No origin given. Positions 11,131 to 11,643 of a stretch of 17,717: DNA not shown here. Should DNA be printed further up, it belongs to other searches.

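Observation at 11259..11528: Strong-RBS Gly-rich 70-aa ORF flanked by two GC hairpins between capsid and connector genes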

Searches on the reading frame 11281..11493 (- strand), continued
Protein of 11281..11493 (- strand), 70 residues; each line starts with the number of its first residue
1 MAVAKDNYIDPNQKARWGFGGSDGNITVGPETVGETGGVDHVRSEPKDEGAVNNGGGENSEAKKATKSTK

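Call 48: search_protein_families(library=phrogs, proteins=[P0064, P0066, P0067, P0068, P0072, P0076, P0084, P0077], max_evalue=0.1)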
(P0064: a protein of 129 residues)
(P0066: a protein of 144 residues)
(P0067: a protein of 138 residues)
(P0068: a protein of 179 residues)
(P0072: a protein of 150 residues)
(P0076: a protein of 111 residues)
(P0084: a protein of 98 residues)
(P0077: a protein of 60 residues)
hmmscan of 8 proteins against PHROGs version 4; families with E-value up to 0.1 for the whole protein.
P0064 (129 aa): 13 families
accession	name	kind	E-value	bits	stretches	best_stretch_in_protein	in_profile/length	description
phrog_1539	-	transcription regulation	4.1e-09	37.7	1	86-128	51-93/96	Arc-like repressor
phrog_2101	-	unknown function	2.3e-08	35.7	1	68-126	133-192/194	-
phrog_8214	-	transcription regulation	9.3e-05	23.4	1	74-128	54-110/120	Arc-like repressor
phrog_390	-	transcription regulation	0.0003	22.2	1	79-128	51-96/97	Arc-like repressor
phrog_2250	-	unknown function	0.0004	21.4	1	57-128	96-163/168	-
phrog_17694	-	unknown function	0.00042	21.9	1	81-126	55-99/101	-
phrog_37836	-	unknown function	0.00086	19.6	1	88-127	273-312/315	-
phrog_8953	-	unknown function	0.0009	20.4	1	76-128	71-127/135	-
phrog_23231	-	unknown function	0.002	19.1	1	81-121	108-148/159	-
phrog_2378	-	unknown function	0.011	16.5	1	60-111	23-74/189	-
phrog_4366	-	head and packaging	0.047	15.1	1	27-93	15-81/91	head fiber protein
phrog_19159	-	unknown function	0.051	14.8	1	85-128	42-85/88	-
phrog_38661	-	unknown function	0.087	14.3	0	74-128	19-75/76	-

P0066 (144 aa): 15 families
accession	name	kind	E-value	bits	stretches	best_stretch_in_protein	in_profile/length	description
phrog_2101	-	unknown function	6.2e-14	53.9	1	63-141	109-193/194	-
phrog_1539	-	transcription regulation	1.3e-06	29.6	1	94-140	42-91/96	Arc-like repressor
phrog_206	-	head and packaging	0.00025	21.9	1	44-136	23-123/263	head scaffolding protein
phrog_8214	-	transcription regulation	0.00035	21.6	1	93-140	63-108/120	Arc-like repressor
phrog_2130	-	unknown function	0.0027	18.5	1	99-141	5-47/195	-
phrog_1793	-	head and packaging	0.0028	18.8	1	43-124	27-109/193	head scaffolding protein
phrog_8953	-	unknown function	0.0048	18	1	75-142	57-127/135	-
phrog_8482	-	head and packaging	0.016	15.2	1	18-100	235-313/424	attachment protein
phrog_530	-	head and packaging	0.034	14.3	1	63-133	228-277/390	head maturation protease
phrog_19159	-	unknown function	0.041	15.1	1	94-143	38-86/88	-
phrog_9492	-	unknown function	0.044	14.8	1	59-91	100-132/137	-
phrog_37361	-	unknown function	0.051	14.6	1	26-92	53-119/136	-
phrog_4451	-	unknown function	0.059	14.5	0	40-58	32-50/62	-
phrog_21195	-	unknown function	0.083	13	1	47-101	269-319/372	-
phrog_77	-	DNA, RNA and nucleotide metabolism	0.089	12.2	1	66-133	541-596/967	SbcC-like subunit of palindrome specific endonuclease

P0067 (138 aa): 13 families
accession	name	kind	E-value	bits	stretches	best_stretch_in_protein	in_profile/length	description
phrog_2101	-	unknown function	5.1e-08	34.6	1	62-131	115-192/194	-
phrog_8214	-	transcription regulation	5.7e-08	33.8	1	61-137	55-114/120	Arc-like repressor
phrog_1539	-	transcription regulation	2.7e-07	31.8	1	75-134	53-94/96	Arc-like repressor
phrog_390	-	transcription regulation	8.1e-05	24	1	55-132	27-95/97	Arc-like repressor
phrog_8953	-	unknown function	0.00024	22.2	1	60-136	54-130/135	-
phrog_2932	-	head and packaging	0.0023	18.7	1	45-112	51-117/224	head scaffolding protein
phrog_2130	-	unknown function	0.0046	17.7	1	100-138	15-53/195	-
phrog_5877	-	unknown function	0.0048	18.4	1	64-130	17-85/97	-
phrog_28255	-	unknown function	0.0066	17.5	1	60-128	58-130/140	-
phrog_2250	-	unknown function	0.0093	16.9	1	95-135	125-165/168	-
phrog_3281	-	DNA, RNA and nucleotide metabolism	0.03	15.7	1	41-134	18-104/107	endonuclease VII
phrog_19159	-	unknown function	0.031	15.5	1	97-135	49-87/88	-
phrog_5915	-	unknown function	0.037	14.6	1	65-87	16-38/53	-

P0068 (179 aa): 11 families
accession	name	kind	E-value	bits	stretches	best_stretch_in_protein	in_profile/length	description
phrog_2101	-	unknown function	4e-19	70.8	1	67-175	80-193/194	-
phrog_8214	-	transcription regulation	0.00016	22.6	1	101-171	34-105/120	Arc-like repressor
phrog_1539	-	transcription regulation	0.002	19.4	1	131-171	48-88/96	Arc-like repressor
phrog_3313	-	unknown function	0.0023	18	1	61-176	288-396/480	-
phrog_1795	-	tail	0.0024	17.9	1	110-167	87-143/358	tail fiber protein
phrog_9288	-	unknown function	0.0087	16.7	1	17-163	11-158/234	-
phrog_2130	-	unknown function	0.014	16.1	1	135-175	7-47/195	-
phrog_77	-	DNA, RNA and nucleotide metabolism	0.015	14.8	1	95-176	714-796/967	SbcC-like subunit of palindrome specific endonuclease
phrog_6188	-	unknown function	0.018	16.5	1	102-164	59-122/125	-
phrog_13179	-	unknown function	0.022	15.4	1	103-144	62-103/159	-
phrog_530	-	head and packaging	0.068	13.3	1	112-172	236-282/390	head maturation protease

P0072 (150 aa): 14 families
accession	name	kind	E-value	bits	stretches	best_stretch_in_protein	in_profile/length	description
phrog_2101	-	unknown function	8.3e-12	46.9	1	40-146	116-191/194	-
phrog_1539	-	transcription regulation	2.9e-07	31.7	1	110-147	54-91/96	Arc-like repressor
phrog_1772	-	unknown function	1.5e-05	26.5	1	64-146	17-108/111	-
phrog_2250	-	unknown function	1.9e-05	25.7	1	110-147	124-161/168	-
phrog_37836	-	unknown function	4.3e-05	23.8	1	113-147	277-311/315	-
phrog_390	-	transcription regulation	0.0001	23.7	1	100-147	56-94/97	Arc-like repressor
phrog_8953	-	unknown function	0.00024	22.2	1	106-147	84-125/135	-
phrog_3281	-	DNA, RNA and nucleotide metabolism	0.0012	20.2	1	102-147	56-101/107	endonuclease VII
phrog_2724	-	unknown function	0.0034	18.8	1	97-147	38-79/83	-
phrog_1399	-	unknown function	0.0043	17.7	1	80-101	23-44/58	-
phrog_28255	-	unknown function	0.0074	17.4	1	112-146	98-132/140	-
phrog_23231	-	unknown function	0.0085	17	1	78-138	83-144/159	-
phrog_17694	-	unknown function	0.0089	17.6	0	17-69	9-60/101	-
phrog_5225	-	unknown function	0.098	14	0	64-106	20-62/92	-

P0076 (111 aa): 8 families
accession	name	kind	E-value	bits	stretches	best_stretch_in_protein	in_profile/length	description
phrog_17694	-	unknown function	1.6e-10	42.5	1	37-106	27-98/101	-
phrog_1539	-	transcription regulation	7.5e-09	36.8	1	26-110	35-94/96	Arc-like repressor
phrog_2101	-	unknown function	5.9e-06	27.8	1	43-107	131-192/194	-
phrog_10533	-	unknown function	3.1e-05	25.2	1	29-106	48-122/127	-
phrog_8214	-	transcription regulation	5.8e-05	24.1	1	76-110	77-111/120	Arc-like repressor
phrog_19159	-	unknown function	0.00031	21.9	1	72-109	48-86/88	-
phrog_8953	-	unknown function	0.0056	17.8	1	45-108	61-126/135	-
phrog_15606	-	unknown function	0.082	13.9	0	53-94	20-61/69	-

P0084 (98 aa): 4 families
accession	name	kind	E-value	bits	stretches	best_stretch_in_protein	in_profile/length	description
phrog_3281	-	DNA, RNA and nucleotide metabolism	4e-07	31.4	1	50-96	60-104/107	endonuclease VII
phrog_10541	-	unknown function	8.5e-07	30.2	1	53-96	63-104/108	-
phrog_14250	-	unknown function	0.0072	17.7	1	42-96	71-120/123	-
phrog_970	-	unknown function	0.0097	17.2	1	53-95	211-251/253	-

P0077 (60 aa): 1 family
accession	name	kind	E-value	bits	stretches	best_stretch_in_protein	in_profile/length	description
phrog_16498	-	unknown function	0.01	17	1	11-57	68-111/140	-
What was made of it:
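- The long forms, an anchor plus coiled coil, resemble head fibres; there is a weak phrog_4366 'head fiber' hit at E 0.047 (call 48).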

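Call 49: search_protein_families(library=pfam, proteins=[P0064, P0066, P0067, P0068, P0072, P0076, P0084, P0077], max_evalue=0.1)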
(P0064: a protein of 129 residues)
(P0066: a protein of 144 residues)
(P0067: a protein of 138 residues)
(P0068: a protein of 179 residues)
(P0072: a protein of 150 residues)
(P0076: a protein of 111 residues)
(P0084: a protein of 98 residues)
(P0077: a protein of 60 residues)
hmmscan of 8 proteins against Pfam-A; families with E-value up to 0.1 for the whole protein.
P0064 (129 aa): 1 family
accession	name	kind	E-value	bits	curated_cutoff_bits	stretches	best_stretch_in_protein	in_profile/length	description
PF12949.13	HeH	-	2.3e-07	30.9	28.9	1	95-125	3-33/35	HeH/LEM domain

P0066 (144 aa): 5 families
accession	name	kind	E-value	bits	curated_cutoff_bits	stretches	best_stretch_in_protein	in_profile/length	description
PF12949.13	HeH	-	4.7e-05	23.5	28.9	1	112-141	6-35/35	HeH/LEM domain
PF25764.1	KIF21A_4th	-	0.0036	17.4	33.1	1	62-138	61-140/183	KIF21A-like domain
PF14662.11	KASH_CCD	-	0.0083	16.6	43.3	1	63-142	30-107/191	Coiled-coil region of CCDC155 or KASH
PF16559.10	GIT_CC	-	0.042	14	28.7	1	64-94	32-62/66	GIT coiled-coil Rho guanine nucleotide exchange factor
PF09124.16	Endonuc-dimeris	-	0.062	13.9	22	0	112-137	18-43/54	T4 recombination endonuclease VII, dimerisation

P0067 (138 aa): 3 families
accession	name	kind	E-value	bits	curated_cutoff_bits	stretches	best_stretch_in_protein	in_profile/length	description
PF06810.17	Phage_scaffold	-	0.00029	21.3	35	1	52-127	23-91/170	Phage capsid assembly scaffolding protein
PF12949.13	HeH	-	0.024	14.8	28.9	1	105-128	8-31/35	HeH/LEM domain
PF09124.16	Endonuc-dimeris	-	0.038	14.6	22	1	101-127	16-42/54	T4 recombination endonuclease VII, dimerisation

P0068 (179 aa): 5 families
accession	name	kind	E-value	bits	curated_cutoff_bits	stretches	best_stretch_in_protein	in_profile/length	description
PF12949.13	HeH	-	0.0046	17.1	28.9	1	146-173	6-33/35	HeH/LEM domain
PF11932.13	DUF3450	-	0.012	15.4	32.6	1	93-161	27-96/241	Protein of unknown function (DUF3450)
PF09429.15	Wbp11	-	0.025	15.4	24.3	1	111-156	29-76/78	WW domain binding protein 11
PF14942.11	Muted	-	0.041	14.5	26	1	63-156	37-127/146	Organelle biogenesis, Muted-like protein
PF06810.17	Phage_scaffold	-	0.078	13.4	35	0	106-175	37-101/170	Phage capsid assembly scaffolding protein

P0072 (150 aa): 6 families
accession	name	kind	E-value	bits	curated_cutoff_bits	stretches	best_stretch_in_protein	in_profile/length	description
PF12949.13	HeH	-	2.9e-06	27.3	28.9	1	118-146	5-33/35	HeH/LEM domain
PF19220.6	Rod_CreS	-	0.00016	21.3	100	1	35-104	46-115/359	Crescentin, rod domain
PF07407.17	Seadorna_VP6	-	0.0018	17.9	27.2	1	69-128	6-65/399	Seadornavirus VP6 protein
PF14662.11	KASH_CCD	-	0.0033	17.8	43.3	1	64-117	21-72/191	Coiled-coil region of CCDC155 or KASH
PF09124.16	Endonuc-dimeris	-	0.054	14.1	22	0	122-146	21-45/54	T4 recombination endonuclease VII, dimerisation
PF08286.16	Spc24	-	0.061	14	25.3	1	66-123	5-59/109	Spc24 subunit of Ndc80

P0076 (111 aa): 0 families

P0084 (98 aa): 0 families

P0077 (60 aa): 0 families

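Call 55: search_dna_similar(query=P0077, collection=phages, mode=protein, max_evalue=1, max_rows=15)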
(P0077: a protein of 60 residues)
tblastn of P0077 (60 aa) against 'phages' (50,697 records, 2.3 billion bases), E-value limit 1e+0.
Records with a match: 3; places in all: 3; records where one place covers at least 80% of the query: 3.
Best place of each record, by identity: <60% 3.
By first word of the organism name: Pseudomonas 3.
By host as written in the record: Pseudomonas fluorescens ATCC 13525 2; Pseudomonas syringae 1.
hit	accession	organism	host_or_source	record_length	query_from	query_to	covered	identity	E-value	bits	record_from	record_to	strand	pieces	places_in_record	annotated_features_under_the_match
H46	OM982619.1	Pseudomonas phage Almagne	Pseudomonas syringae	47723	1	52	87%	40.7%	6e-2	35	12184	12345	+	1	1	hypothetical protein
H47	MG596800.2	Pseudomonas phage PMBT14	Pseudomonas fluorescens ATCC 13525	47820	1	52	87%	40.7%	6e-2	35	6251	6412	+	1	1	hypothetical protein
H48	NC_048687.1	Pseudomonas phage PMBT14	Pseudomonas fluorescens ATCC 13525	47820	1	52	87%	40.7%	6e-2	35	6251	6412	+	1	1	hypothetical protein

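Call 56: search_dna_similar(query=P0084, collection=phages, mode=protein, max_evalue=1, max_rows=15)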
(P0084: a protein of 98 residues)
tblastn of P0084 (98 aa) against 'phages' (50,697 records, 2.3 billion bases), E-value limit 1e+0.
No match.

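Call 57: search_dna_similar(query=P0072, collection=phages, mode=protein, max_evalue=1, max_rows=15)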
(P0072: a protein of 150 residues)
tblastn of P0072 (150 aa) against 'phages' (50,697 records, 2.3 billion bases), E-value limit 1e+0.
Records with a match: 4; places in all: 4; records where one place covers at least 80% of the query: 0.
Best place of each record, by identity: <60% 4.
By first word of the organism name: Listeria 2; Pasteurella 1; Streptococcus 1.
By host as written in the record: Listeria monocytogenes 2; Pasteurella multocida Past9 1; Streptococcus oralis 1.
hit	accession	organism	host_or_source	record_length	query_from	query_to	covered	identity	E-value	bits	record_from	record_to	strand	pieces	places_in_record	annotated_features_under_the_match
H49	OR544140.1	Pasteurella phage Pmp9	Pasteurella multocida Past9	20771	113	150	25%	57.9%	2e-3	43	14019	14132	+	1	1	hypothetical protein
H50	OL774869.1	Streptococcus phage OlisA2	Streptococcus oralis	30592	106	147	28%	42.9%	5e-1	36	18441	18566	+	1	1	HeH/LEM domain protein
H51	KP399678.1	Listeria phage vB_LmoS_293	Listeria monocytogenes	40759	118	150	22%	54.5%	4e-1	36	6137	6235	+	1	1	hypothetical protein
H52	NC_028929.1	Listeria phage vB_LmoS_293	Listeria monocytogenes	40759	118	150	22%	54.5%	4e-1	36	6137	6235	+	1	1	HeH/LEM domain-containing protein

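Call 58: get_annotated_region(hit=H47, flank=3500)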
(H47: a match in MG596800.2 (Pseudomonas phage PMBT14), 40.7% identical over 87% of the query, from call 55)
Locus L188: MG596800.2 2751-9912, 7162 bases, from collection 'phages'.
description: Pseudomonas phage PMBT14, complete genome.
organism: Pseudomonas phage PMBT14 (NCBI taxid 2059855)
taxonomy: Viruses; Duplodnaviria; Heunggongvirae; Uroviricota; Caudoviricetes; Knuthellervirus; Knuthellervirus PMBT14
host: Pseudomonas fluorescens ATCC 13525; source: sewage; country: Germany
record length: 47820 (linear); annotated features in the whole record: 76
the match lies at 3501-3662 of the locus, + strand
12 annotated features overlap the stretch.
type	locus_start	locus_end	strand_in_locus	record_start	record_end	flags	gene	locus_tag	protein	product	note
CDS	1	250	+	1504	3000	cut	-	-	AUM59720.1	putative structural protein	putative structural protein (ACLAME 256)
CDS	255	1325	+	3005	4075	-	-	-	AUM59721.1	head morphogenesis protein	-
CDS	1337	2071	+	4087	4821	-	-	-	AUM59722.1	DNA helicase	-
CDS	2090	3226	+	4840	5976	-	-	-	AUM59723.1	major capsid protein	-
CDS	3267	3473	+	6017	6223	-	-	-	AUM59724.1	hypothetical protein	-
CDS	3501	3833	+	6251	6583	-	-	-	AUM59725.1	hypothetical protein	-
CDS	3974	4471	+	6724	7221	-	-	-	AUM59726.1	hypothetical protein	-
CDS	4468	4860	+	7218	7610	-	-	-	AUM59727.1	hypothetical protein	-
CDS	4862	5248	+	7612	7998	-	-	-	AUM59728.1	hypothetical protein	-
CDS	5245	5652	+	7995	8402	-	-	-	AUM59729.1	tail terminator protein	-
CDS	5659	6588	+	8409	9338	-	-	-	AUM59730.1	major tail protein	-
CDS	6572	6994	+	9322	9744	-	-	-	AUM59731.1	tail assembly chaperone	-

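Call 59: get_annotated_region(hit=H52, flank=3500)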
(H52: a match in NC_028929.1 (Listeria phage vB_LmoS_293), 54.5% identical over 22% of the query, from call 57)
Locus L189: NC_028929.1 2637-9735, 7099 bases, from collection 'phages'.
description: Listeria phage vB_LmoS_293, complete genome.
organism: Listeria phage vB_LmoS_293 (NCBI taxid 1591073)
taxonomy: Viruses; Duplodnaviria; Heunggongvirae; Uroviricota; Caudoviricetes
host: Listeria monocytogenes; source: -; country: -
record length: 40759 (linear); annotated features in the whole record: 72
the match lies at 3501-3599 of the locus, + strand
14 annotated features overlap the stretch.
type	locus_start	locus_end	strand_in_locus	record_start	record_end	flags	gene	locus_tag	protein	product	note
CDS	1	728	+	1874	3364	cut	-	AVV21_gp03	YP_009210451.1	portal protein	ORF03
CDS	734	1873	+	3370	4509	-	-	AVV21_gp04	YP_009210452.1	minor head protein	ORF04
CDS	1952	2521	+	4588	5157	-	-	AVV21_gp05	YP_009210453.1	head scaffolding protein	ORF05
CDS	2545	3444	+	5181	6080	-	-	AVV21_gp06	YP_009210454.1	major capsid protein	ORF06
CDS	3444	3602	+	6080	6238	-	-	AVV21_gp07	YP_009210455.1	HeH/LEM domain-containing protein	ORF07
CDS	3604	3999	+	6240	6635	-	-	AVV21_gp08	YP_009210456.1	head-tail adaptor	ORF08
CDS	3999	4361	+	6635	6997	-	-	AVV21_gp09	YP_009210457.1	head-tail adaptor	Minor Capsid Protein N895_02745; ORF09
CDS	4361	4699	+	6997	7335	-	-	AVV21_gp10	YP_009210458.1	minor head protein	ORF10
CDS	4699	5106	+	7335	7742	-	-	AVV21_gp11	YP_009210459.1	minor head protein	ORF11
CDS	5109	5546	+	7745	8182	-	-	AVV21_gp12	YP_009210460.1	major tail protein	ORF12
CDS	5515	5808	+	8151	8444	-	-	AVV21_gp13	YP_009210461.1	structural protein with Ig domain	ORF13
CDS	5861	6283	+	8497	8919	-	-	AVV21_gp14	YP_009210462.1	tail assembly chaperone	Protein gp14; ORF14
CDS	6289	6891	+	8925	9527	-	-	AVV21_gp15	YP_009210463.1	bacterioGp15 family protein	Gp15; ORF15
CDS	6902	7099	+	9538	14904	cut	-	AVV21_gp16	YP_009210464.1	tail length tape measure protein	ORF16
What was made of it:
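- Closest known: Small HeH/LEM-domain proteins in the capsid-adaptor slot of Firmicute siphoviruses. Same: Same slot (call 59).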

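Call 62: search_protein_families(library=ncbifam, proteins=[window:11281-11493:-, P0064, P0068, L188:3501-3833:+, L188:3267-3473:+, L189:3444-3602:+], max_evalue=0.1)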
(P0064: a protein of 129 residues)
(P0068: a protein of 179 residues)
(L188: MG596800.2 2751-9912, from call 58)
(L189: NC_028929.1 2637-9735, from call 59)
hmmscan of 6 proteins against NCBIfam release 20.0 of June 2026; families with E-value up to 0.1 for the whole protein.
window:11281-11493:- (70 aa): 0 families

P0064 (129 aa): 1 family
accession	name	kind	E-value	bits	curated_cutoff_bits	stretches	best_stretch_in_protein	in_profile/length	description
TIGR03824.1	FlgM_jcvi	equivalog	0.064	14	40.75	1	43-115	21-85/98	flagellar biosynthesis anti-sigma factor FlgM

P0068 (179 aa): 4 families
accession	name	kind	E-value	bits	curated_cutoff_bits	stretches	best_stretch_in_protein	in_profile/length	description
TIGR02231.1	TIGR02231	subfamily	0.011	14.5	112.6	1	93-154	127-186/524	mucoidy inhibitor MuiA family protein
TIGR01843.1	type_I_hlyD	subfamily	0.013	14.5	208.65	1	75-164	105-197/422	HlyD family type I secretion periplasmic adaptor subunit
NF045487.1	ASRP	equivalog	0.043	12.4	300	1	96-176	142-223/593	archaea-specific SMC-related protein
NF001852.0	PRK00571.2-5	equivalog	0.055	13.7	145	1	104-157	68-120/124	F0F1 ATP synthase subunit epsilon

L188:3501-3833:+ (110 aa): 0 families

L188:3267-3473:+ (68 aa): 0 families

L189:3444-3602:+ (52 aa): 0 families

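Call 89: predict_structure(alignment_id=A2)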
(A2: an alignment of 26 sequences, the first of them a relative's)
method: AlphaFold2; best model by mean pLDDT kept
length: 113 residues; sequences in the alignment: 26
mean_pLDDT: 64.0   pTM: 0.31
mean pLDDT of the five models: 64.0, 59.9, 59.5, 55.7, 54.2
residues with pLDDT >= 90: 0; 70-90: 35; 50-70: 58; < 50: 20
segments of 3 or more residues with pLDDT < 50: 37-39, 60-64, 70-74
pLDDT, mean of each block of 10 residues (from residue 1): 61 63 54 51 59 53 47 57 86 84 84 74
secondary structure, 60 per line:
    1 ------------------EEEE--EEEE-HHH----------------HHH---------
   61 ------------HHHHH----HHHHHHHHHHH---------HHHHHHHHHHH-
elements in order: E19-22 E25-28 H73-77 H82-92 H102-112
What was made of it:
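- On HeH/LEM domain proteins (PF12949): Long family members do have the domain: P0064 scores 30.9 bits against a cutoff of 28.9 (call 49), and the AF2 helices have pLDDT 84-86 (call 89).
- Tried and rejected: AF2 on a long form shows only the HeH domain with confidence (call 89).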

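Call 104: search_protein_families(library=pfam, proteins=[L049:2073-2990:+, L099:1828-2991:+], max_evalue=0.01)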
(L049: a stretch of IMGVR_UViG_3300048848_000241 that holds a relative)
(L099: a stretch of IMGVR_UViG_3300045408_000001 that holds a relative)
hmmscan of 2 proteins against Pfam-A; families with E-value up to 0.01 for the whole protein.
L049:2073-2990:+ (305 aa): 1 family
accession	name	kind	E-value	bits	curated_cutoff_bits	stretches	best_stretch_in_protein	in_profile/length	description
PF01391.23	Collagen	-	3.8e-24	84.7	27.2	3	75-134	1-60/60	Collagen triple helix repeat (20 copies)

L099:1828-2991:+ (387 aa): 1 family
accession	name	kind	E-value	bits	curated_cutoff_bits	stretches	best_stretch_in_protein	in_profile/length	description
PF12789.12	PTR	-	1.8e-13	50.8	27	0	221-259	6-45/60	Phage tail repeat like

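Call 105: search_protein_families(library=phrogs, proteins=[L049:2073-2990:+, L099:1828-2991:+, L189:3444-3602:+, L188:3501-3833:+], max_evalue=0.01)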
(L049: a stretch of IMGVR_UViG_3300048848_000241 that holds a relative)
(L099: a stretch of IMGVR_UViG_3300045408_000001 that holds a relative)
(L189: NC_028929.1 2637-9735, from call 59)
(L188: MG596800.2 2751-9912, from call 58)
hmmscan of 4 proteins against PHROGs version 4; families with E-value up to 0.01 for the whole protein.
L049:2073-2990:+ (305 aa): 44 families (the best 25 are shown)
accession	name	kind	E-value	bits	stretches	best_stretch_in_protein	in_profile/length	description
phrog_5073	-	tail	8.5e-35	121.7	2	114-221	261-368/519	tail fiber protein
phrog_6320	-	tail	1.3e-28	101.3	1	83-221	79-217/745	tail fiber protein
phrog_8745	-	tail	4.3e-28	98.2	2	130-232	1402-1511/1803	tail fiber protein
phrog_819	-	tail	5e-27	95.5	2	99-230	478-607/1024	tail protein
phrog_366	-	tail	1.6e-24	88.2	3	138-232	312-404/474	tail fiber protein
phrog_1658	-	unknown function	1.8e-19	71.4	3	159-226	46-114/239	-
phrog_1806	-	tail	4.7e-18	66.5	2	107-218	108-223/276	collagen like minor tail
phrog_10972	-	tail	5.6e-18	66.5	3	158-221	156-219/343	tail fiber protein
phrog_3420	-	unknown function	4.8e-14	51.9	1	73-225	166-314/929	-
phrog_18350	-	tail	8.5e-14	52.8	3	70-113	155-198/253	tail fiber protein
phrog_38806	-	unknown function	9.9e-14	52.4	2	133-223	74-161/285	-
phrog_30509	-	tail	4.2e-13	50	2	73-178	4-112/254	collagen like minor tail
phrog_28263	-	tail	7e-13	47.7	1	75-232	631-790/1400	tail fiber protein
phrog_34916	-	tail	1.3e-12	48.9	3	72-114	39-81/124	tail fiber protein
phrog_33406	-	tail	2.6e-12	46.9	2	138-220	188-270/651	tail fiber protein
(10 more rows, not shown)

L099:1828-2991:+ (387 aa): 25 families
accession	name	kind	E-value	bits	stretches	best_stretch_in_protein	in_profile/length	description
phrog_9574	-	tail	2.4e-35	123.1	4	206-242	185-221/773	tail protein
phrog_14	-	tail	8e-33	115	4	206-242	175-211/366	minor tail protein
phrog_1197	-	tail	1.3e-31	111.4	4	154-241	89-186/715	tail protein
phrog_8443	-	tail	4.5e-21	76.4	3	89-146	213-271/636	tail fiber protein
phrog_32325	-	tail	1.1e-20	75.1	3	108-147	69-108/241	tail protein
phrog_17509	-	unknown function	1.1e-19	72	3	107-143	12-48/281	-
phrog_5231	-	unknown function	1.5e-18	67.6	4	264-296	345-377/618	-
phrog_23676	-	tail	4.3e-18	66.5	2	264-307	177-220/558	tail fiber protein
phrog_2163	-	head and packaging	2.5e-16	60.9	2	167-202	135-170/574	virion structural protein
phrog_5413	-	tail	1.3e-15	58.4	2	265-301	128-165/334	minor tail protein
phrog_26292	-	tail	5.2e-14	52.1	2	248-314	623-687/1190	tail fiber protein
phrog_31472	-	unknown function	2.3e-13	51.3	1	247-352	82-189/359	-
phrog_28169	-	unknown function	1.1e-11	46.2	0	111-132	93-114/160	-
phrog_10485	-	unknown function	1.6e-11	44.2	1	184-296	48-152/788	-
phrog_15547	-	unknown function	1.5e-10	41.9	0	70-151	193-277/373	-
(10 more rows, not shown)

L189:3444-3602:+ (52 aa): 14 families
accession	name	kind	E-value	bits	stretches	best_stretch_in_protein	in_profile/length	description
phrog_2250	-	unknown function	3.2e-10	41.2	1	4-51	116-163/168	-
phrog_1539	-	transcription regulation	1.2e-09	39.4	1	14-51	56-93/96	Arc-like repressor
phrog_8953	-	unknown function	1.4e-09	39.1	1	9-49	86-125/135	-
phrog_2101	-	unknown function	1.6e-08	36.2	1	10-48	153-191/194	-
phrog_17694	-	unknown function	4.5e-08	34.6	1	9-49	59-99/101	-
phrog_390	-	transcription regulation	4.6e-07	31.2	1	13-51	58-96/97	Arc-like repressor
phrog_37836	-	unknown function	2.3e-06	28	1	14-51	276-313/315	-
phrog_19159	-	unknown function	4.1e-06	27.9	1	18-50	52-84/88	-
phrog_3281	-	DNA, RNA and nucleotide metabolism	4.3e-06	28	1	13-50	65-102/107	endonuclease VII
phrog_2724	-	unknown function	3.1e-05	25.4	1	14-50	44-80/83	-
phrog_8214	-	transcription regulation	4e-05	24.6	1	10-49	69-108/120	Arc-like repressor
phrog_1772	-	unknown function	9.7e-05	23.8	1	7-48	68-108/111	-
phrog_10541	-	unknown function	0.00015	23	1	7-52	59-104/108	-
phrog_38661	-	unknown function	0.00019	22.8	1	6-51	30-75/76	-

L188:3501-3833:+ (110 aa): 0 families
